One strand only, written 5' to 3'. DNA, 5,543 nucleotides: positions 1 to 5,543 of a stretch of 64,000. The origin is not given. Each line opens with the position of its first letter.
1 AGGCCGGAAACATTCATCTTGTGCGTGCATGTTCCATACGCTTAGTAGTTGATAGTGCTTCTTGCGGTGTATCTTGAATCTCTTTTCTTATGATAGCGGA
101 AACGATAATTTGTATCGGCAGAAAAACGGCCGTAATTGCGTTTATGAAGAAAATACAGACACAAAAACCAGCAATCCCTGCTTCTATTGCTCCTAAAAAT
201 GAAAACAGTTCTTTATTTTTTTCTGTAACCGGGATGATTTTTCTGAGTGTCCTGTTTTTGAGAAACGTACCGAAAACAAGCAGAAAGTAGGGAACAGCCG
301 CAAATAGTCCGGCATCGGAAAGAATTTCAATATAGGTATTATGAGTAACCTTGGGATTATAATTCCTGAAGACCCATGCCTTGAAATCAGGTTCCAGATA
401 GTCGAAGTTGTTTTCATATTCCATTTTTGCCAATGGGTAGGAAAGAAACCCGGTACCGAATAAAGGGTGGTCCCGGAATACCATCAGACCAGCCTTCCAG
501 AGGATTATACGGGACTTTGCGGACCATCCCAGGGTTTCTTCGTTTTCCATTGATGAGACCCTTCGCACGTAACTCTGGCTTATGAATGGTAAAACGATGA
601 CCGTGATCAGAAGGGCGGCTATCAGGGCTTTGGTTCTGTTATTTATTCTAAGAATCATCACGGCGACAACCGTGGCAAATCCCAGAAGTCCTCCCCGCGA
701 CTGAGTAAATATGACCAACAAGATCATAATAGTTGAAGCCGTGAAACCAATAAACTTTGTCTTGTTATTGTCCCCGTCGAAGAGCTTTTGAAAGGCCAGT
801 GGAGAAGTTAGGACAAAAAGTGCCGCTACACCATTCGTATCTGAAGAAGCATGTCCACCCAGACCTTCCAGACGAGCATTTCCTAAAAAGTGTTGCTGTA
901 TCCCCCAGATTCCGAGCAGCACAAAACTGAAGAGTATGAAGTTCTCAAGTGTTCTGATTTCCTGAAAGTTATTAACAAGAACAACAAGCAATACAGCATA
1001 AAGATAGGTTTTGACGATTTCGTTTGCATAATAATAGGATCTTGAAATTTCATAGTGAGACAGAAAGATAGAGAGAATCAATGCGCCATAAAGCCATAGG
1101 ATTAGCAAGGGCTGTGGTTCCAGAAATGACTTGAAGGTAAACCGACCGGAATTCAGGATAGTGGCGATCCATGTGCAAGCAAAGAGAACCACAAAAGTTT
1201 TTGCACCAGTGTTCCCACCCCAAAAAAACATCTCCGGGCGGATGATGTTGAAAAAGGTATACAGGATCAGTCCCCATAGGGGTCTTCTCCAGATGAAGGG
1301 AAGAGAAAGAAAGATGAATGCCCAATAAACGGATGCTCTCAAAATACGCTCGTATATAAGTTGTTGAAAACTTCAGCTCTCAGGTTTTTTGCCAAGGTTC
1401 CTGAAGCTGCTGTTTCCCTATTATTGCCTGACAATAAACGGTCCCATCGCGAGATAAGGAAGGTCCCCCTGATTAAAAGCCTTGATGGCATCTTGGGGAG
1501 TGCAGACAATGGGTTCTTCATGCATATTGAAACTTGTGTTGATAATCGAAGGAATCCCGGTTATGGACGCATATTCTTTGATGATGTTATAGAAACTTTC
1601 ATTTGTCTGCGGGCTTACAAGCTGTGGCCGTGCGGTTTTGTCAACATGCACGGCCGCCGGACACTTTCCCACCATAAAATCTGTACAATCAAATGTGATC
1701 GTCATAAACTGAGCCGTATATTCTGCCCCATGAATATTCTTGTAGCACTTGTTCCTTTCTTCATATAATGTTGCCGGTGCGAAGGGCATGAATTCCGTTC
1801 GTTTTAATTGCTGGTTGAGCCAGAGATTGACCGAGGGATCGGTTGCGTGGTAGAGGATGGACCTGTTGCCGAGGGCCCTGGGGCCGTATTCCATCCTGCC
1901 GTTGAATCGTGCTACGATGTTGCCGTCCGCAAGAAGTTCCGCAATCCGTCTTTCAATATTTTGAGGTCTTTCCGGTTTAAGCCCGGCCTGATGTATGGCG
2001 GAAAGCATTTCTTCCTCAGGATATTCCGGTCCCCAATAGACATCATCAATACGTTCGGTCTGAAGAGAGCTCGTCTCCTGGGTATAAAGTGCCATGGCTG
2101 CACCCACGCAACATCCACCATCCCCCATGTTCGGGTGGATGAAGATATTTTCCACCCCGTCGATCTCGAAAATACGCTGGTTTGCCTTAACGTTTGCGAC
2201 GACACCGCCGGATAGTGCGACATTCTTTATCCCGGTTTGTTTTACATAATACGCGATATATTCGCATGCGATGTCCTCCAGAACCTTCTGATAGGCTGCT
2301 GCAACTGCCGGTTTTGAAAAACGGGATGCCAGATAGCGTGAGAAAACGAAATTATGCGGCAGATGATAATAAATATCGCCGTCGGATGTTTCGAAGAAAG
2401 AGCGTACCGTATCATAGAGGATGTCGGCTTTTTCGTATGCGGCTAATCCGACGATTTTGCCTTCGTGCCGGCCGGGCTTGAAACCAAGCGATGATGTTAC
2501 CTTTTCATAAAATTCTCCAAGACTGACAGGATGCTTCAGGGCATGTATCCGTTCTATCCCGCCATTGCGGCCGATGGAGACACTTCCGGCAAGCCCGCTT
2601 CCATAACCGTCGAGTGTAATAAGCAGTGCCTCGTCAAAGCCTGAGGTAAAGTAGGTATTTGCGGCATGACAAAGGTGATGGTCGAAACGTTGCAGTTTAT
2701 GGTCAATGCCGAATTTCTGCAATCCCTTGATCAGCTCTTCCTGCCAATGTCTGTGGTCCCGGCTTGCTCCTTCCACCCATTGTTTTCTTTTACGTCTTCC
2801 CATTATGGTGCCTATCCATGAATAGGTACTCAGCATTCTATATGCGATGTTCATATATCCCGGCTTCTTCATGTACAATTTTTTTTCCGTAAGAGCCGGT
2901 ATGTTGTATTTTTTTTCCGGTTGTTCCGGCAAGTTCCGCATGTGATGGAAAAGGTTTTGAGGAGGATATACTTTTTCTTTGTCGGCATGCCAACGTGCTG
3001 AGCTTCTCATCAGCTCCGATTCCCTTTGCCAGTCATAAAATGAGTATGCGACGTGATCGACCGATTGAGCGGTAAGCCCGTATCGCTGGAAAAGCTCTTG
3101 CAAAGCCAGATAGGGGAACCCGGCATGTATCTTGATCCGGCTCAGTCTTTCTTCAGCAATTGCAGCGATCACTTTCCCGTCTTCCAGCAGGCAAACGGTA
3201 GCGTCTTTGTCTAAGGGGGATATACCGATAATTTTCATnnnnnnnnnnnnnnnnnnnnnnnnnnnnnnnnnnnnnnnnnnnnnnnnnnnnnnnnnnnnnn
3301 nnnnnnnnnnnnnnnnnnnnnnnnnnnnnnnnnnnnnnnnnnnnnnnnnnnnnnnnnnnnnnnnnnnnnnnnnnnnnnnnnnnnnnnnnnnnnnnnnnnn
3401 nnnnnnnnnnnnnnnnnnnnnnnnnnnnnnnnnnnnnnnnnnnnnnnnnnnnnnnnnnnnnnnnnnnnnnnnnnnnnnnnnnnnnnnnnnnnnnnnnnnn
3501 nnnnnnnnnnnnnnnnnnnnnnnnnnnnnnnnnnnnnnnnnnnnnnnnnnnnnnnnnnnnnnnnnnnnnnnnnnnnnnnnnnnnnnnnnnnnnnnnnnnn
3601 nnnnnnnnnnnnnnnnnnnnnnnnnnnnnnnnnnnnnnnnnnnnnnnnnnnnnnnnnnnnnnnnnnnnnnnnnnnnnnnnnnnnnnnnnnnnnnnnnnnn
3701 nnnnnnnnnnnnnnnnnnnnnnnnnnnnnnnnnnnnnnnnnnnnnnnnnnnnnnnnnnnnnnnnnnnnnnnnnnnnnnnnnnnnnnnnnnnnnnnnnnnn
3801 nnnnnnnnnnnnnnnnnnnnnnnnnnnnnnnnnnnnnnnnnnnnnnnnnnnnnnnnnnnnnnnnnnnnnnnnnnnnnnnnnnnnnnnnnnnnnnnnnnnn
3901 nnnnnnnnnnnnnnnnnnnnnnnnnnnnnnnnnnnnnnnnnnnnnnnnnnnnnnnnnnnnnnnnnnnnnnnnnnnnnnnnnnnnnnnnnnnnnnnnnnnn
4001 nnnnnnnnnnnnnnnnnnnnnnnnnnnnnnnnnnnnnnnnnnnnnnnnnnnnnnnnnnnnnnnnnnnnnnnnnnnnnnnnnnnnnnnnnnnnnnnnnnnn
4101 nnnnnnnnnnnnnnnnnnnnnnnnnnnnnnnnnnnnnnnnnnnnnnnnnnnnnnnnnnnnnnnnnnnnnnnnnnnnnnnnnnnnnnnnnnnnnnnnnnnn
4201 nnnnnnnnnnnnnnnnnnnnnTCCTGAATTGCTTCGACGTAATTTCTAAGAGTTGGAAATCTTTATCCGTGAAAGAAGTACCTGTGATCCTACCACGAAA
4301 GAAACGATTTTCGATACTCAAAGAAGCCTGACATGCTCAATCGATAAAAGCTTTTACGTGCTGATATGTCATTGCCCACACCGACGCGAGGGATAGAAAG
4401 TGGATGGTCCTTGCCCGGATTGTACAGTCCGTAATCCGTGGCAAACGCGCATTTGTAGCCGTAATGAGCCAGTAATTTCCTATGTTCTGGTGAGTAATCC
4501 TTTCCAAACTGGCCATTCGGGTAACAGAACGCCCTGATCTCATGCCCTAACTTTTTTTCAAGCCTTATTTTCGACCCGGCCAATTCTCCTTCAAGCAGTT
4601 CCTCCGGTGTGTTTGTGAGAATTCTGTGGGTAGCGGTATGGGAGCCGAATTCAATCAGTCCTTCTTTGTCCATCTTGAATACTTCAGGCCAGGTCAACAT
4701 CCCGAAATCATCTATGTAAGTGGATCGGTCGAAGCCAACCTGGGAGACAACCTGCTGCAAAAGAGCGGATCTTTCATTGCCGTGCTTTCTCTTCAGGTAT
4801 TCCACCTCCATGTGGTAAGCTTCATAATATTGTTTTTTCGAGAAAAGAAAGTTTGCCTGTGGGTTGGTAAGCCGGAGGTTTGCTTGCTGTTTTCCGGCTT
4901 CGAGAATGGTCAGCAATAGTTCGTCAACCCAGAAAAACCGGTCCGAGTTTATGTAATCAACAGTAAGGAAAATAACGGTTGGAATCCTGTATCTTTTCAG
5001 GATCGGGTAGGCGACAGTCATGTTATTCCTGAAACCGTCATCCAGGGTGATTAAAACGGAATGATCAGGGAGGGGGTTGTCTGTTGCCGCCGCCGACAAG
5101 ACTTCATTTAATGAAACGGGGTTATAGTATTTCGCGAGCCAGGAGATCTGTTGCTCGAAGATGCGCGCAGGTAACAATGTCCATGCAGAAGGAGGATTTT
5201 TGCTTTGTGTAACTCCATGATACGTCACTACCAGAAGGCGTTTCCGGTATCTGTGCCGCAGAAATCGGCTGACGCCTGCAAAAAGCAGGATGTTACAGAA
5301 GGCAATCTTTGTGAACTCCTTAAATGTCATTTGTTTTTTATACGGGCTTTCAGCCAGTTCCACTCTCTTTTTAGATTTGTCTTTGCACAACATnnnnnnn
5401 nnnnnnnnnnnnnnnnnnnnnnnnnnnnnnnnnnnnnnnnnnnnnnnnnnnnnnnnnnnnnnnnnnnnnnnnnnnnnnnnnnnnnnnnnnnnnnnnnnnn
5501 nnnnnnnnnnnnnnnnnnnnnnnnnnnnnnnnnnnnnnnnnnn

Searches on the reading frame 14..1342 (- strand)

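Call 26: search_protein_families(library=pfam, proteins=[window:14-1342:-], max_evalue=0.001)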
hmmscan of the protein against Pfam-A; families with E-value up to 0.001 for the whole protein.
window:14-1342:- (442 aa): 1 family
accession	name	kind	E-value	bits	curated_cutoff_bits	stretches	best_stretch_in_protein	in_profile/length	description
PF04932.20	Wzy_C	-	8.3e-22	78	31.7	1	204-352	4-148/149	O-Antigen ligase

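Call 87: search_protein_families(library=ncbifam, proteins=[window:14-1342:-], max_evalue=1e-10)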
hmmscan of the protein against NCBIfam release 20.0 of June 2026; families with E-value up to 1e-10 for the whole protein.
window:14-1342:- (442 aa): 1 family
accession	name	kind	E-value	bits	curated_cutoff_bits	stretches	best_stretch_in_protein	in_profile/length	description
TIGR03097.1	PEP_O_lig_1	hypoth_equivalog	1.3e-32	113.2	188.1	1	8-401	7-386/408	putative O-glycosylation ligase, exosortase A system-associated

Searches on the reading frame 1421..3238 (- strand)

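Call 8: search_protein_families(library=ncbifam, proteins=[window:1421-3238:-], max_evalue=0.00001)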
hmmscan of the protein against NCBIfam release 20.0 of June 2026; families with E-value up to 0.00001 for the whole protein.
window:1421-3238:- (605 aa): 1 family
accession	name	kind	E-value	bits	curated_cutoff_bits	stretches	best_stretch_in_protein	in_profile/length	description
NF041651.1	nodul_NodU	equivalog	4.9e-34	118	1000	1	312-574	273-526/556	nodulation protein NodU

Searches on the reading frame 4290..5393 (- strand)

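Call 8: search_protein_families(library=ncbifam, proteins=[window:4290-5393:-], max_evalue=0.00001)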
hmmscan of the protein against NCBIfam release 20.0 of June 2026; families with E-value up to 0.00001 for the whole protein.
window:4290-5393:- (367 aa): 4 families
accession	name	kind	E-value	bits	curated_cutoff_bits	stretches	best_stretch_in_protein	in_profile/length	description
TIGR03938.2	deacetyl_PgaB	equivalog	3.1e-27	95.1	321.9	1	52-150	2-103/621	poly-beta-1,6-N-acetyl-D-glucosamine N-deacetylase PgaB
NF011177.0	PRK14582.1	equivalog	4.4e-17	61.6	923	1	51-141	47-137/671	poly-beta-1,6-N-acetyl-D-glucosamine N-deacetylase PgaB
NF011176.0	PRK14581.1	equivalog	5e-15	54.7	1091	1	50-143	46-139/673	poly-beta-1,6-N-acetyl-D-glucosamine N-deacetylase PgaB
TIGR03933.1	PIA_icaB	equivalog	2.8e-12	46.7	248.35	1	78-158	39-119/245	intercellular adhesin biosynthesis polysaccharide N-deacetylase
